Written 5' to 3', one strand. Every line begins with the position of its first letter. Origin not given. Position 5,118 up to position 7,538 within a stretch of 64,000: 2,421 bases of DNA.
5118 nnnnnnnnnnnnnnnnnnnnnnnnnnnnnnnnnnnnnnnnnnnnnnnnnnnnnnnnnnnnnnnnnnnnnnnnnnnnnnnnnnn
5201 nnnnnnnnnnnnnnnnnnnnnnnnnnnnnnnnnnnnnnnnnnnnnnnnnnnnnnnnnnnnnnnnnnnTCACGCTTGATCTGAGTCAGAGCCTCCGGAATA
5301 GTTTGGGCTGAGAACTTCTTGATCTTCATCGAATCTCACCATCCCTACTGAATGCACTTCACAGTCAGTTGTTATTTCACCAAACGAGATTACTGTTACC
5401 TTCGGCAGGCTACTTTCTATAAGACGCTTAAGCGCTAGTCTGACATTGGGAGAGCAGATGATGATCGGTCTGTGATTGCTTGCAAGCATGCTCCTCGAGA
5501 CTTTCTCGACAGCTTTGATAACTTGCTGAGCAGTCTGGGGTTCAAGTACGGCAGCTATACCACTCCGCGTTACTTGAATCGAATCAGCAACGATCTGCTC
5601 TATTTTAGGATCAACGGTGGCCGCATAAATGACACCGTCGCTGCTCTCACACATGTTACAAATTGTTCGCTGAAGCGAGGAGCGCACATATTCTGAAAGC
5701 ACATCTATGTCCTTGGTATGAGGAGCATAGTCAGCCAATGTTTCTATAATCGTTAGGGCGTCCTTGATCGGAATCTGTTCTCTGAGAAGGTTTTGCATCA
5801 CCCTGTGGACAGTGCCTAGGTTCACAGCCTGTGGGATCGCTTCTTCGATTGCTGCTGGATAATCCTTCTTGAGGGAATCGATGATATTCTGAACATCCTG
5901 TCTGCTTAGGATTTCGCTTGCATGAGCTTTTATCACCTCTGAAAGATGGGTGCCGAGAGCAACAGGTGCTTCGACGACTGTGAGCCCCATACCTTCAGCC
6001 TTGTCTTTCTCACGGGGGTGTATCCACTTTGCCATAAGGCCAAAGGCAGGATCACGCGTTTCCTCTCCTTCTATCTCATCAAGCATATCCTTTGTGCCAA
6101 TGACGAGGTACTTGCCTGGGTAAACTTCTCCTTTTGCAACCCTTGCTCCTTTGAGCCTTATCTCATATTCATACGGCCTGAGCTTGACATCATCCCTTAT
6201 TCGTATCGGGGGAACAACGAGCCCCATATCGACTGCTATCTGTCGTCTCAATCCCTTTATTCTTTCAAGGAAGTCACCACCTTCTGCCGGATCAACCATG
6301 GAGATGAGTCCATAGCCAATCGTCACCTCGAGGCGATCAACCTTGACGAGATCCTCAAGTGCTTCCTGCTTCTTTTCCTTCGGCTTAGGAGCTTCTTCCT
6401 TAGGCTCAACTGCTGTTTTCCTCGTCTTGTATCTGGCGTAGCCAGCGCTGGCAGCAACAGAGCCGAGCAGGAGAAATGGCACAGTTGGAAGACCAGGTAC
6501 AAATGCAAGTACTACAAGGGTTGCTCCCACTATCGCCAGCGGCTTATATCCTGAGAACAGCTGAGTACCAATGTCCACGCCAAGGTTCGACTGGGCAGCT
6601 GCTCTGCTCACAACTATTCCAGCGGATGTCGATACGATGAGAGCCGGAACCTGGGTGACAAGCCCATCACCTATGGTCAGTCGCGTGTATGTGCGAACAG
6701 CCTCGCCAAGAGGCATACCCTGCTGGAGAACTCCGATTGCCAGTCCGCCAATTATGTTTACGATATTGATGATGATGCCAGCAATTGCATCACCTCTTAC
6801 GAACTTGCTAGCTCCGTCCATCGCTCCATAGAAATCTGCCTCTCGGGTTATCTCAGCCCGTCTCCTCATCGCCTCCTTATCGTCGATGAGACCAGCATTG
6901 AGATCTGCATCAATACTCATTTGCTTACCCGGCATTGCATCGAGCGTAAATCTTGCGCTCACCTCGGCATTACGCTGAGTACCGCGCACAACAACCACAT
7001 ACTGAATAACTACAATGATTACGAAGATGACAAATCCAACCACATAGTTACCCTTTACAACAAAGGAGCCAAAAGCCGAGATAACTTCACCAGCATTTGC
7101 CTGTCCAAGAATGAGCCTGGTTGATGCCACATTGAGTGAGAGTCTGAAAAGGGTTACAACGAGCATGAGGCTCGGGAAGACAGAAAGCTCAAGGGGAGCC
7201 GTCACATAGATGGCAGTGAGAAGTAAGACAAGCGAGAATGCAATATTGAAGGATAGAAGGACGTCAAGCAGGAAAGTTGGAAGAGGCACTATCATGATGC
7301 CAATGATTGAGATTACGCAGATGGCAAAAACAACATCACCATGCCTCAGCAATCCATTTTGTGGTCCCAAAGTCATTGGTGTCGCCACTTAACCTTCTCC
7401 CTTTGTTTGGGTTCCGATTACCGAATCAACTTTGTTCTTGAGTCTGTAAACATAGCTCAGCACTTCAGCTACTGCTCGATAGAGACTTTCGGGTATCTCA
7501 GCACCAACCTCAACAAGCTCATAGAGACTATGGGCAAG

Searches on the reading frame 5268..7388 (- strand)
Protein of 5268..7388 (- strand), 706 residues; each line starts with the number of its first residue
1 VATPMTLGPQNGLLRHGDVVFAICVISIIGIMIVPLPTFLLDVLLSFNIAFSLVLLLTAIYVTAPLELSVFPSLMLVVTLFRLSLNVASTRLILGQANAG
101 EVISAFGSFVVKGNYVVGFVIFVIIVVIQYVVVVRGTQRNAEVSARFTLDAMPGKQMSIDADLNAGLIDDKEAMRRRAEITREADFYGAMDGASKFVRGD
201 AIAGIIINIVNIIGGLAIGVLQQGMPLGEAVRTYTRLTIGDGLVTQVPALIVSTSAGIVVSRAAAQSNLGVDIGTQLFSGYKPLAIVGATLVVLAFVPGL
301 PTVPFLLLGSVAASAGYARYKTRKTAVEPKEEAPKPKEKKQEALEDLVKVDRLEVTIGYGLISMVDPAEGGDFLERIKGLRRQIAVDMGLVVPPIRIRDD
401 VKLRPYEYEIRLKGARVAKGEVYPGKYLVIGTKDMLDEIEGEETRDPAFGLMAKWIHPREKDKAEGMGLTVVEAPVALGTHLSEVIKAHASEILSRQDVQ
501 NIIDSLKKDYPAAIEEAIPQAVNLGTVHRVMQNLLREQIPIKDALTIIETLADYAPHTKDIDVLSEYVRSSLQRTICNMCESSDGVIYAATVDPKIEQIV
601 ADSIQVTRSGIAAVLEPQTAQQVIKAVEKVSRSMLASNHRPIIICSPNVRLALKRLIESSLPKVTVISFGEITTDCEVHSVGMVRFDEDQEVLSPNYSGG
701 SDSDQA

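Call 6: search_protein_families(library=pfam, proteins=[window:5268-7388:-], max_evalue=0.001)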
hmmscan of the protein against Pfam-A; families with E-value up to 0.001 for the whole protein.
window:5268-7388:- (706 aa): 1 family
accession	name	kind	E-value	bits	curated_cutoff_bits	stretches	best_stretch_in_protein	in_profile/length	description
PF00771.25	FHIPEP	-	2.1e-262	872.8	29.1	1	28-676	1-656/657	FHIPEP family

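Call 11: find_related_loci(query=window:5268-7388:-, collection=genome_contigs, flank=2000)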
Query window:5268-7388:- (706 aa) in genome_contigs; peptide patterns used: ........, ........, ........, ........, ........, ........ (x = any residue, [..] = any of these).
600 stretches matched a pattern (row limit reached: there are more); 596 encode a relative of the query (tblastn E <= 1e-3); the best 80 are kept; 80 distinct loci.
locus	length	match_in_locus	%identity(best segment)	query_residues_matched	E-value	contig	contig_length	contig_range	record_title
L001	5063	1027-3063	52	11-690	0e+0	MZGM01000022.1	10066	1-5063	MAG: candidate division KSB1 bacterium 4484_219 ex4484_219_scaffold_4514, whole genome shotgun sequence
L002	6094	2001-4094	48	15-704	0e+0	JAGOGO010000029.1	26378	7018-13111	MAG: Deltaproteobacteria bacterium isolate Go_SlDig_bin_103 Go_SlDig_5050_length_26378_cov_7.772732, whole genome shotgu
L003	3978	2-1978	54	33-684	0e+0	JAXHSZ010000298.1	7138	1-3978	MAG: Thermodesulfobacteriota bacterium isolate MAG11_tar_biofilm MAG11_298, whole genome shotgun sequence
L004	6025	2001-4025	51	18-688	0e+0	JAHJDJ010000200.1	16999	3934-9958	MAG: bacterium isolate Modern_marine.mb.49 Modern_marine.mb.49_k141_1363941, whole genome shotgun sequence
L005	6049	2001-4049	49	13-688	0e+0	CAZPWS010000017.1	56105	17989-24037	MAG TPA_asm: uncultured Fibrobacterota bacterium isolate binchicken_co286_161 genome assembly, contig: NODE_865_length_5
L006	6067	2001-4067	50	16-704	0e+0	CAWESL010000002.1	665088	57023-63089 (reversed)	MAG: Ignavibacteriota bacterium isolate MFD01872.bin.1.311 genome assembly, contig: contig_101225, whole genome shotgun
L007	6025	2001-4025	49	13-685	0e+0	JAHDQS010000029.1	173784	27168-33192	MAG: Clostridia bacterium isolate SM3-B6.2 k141_51176, whole genome shotgun sequence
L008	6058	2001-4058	47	13-693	0e+0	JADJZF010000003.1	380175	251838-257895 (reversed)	MAG: Candidatus Amarobacter glycogenicus isolate Lyne_MAXAC.019 tig00008563-10-3802070, whole genome shotgun sequence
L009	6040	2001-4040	48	15-693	0e+0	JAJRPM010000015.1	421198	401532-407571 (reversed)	MAG: Candidatus Zixiibacteriota bacterium isolate Dive100_bin1.56 k141_1014544, whole genome shotgun sequence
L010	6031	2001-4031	49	13-690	0e+0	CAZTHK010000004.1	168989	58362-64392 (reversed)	MAG TPA_asm: uncultured bacterium isolate SRP141376_co1_20 genome assembly, contig: NODE_154_length_168989_cov_88.194857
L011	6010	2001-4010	47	13-688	0e+0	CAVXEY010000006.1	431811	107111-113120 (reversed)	MAG: uncultured delta proteobacterium isolate MFD02416.bin.1.108 genome assembly, contig: contig_16565, whole genome sho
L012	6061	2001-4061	50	15-699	0e+0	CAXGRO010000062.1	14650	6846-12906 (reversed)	MAG TPA_asm: uncultured bacterium isolate ERR594323_concoct_206 genome assembly, contig: ERZ8580415.6734, whole genome s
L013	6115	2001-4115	47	9-706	0e+0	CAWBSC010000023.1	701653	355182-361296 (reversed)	MAG: uncultured delta proteobacterium isolate MFD01872.bin.2.29 genome assembly, contig: contig_78724, whole genome shot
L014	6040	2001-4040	47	10-684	0e+0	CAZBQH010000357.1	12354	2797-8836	MAG TPA_asm: uncultured Nitrospiraceae bacterium isolate SRP067234_co1_57 genome assembly, contig: k99_656711, whole gen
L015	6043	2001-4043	49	11-687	0e+0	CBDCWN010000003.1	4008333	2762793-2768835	MAG: Nitrospira sp. isolate 61b56bea-e7e9-4285-8415-397755951a0b genome assembly, contig: chromosome_2, whole genome sho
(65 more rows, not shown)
